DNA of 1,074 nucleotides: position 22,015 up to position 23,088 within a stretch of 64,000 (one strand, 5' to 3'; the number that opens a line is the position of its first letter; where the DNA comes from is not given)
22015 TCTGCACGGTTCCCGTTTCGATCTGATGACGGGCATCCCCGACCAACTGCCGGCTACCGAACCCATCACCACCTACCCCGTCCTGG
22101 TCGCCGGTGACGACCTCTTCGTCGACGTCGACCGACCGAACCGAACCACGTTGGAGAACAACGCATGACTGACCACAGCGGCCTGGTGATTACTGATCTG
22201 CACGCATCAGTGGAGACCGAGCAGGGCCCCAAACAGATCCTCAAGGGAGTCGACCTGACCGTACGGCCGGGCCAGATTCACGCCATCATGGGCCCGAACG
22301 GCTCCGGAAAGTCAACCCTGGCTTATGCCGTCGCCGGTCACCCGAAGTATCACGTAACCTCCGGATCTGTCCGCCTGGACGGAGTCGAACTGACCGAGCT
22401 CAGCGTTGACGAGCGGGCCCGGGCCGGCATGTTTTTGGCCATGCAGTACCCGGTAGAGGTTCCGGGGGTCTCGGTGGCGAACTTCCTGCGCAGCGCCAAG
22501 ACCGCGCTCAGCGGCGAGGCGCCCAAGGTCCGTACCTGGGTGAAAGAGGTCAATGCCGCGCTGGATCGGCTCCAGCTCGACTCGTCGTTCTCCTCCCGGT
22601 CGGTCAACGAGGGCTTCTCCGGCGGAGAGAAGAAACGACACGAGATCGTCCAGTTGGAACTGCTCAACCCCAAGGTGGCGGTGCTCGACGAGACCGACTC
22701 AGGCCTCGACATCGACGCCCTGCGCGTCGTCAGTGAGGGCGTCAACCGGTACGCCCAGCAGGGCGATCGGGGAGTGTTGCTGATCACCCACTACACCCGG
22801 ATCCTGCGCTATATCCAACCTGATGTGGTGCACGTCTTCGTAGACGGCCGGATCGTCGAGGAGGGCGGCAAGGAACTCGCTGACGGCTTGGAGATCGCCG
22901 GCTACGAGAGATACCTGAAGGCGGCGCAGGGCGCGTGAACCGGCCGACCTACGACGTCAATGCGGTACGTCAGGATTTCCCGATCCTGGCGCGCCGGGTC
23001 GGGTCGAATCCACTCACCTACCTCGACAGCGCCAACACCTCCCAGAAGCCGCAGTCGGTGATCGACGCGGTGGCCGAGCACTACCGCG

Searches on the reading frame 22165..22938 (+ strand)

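Call 15: search_protein_families(library=pfam, proteins=[window:22165-22938:+], max_evalue=0.00001)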
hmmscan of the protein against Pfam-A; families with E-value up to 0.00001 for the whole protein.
window:22165-22938:+ (257 aa): 1 family
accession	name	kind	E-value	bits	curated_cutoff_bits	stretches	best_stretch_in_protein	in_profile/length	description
PF00005.33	ABC_tran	-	3.8e-23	83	25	1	26-177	1-135/137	ABC transporter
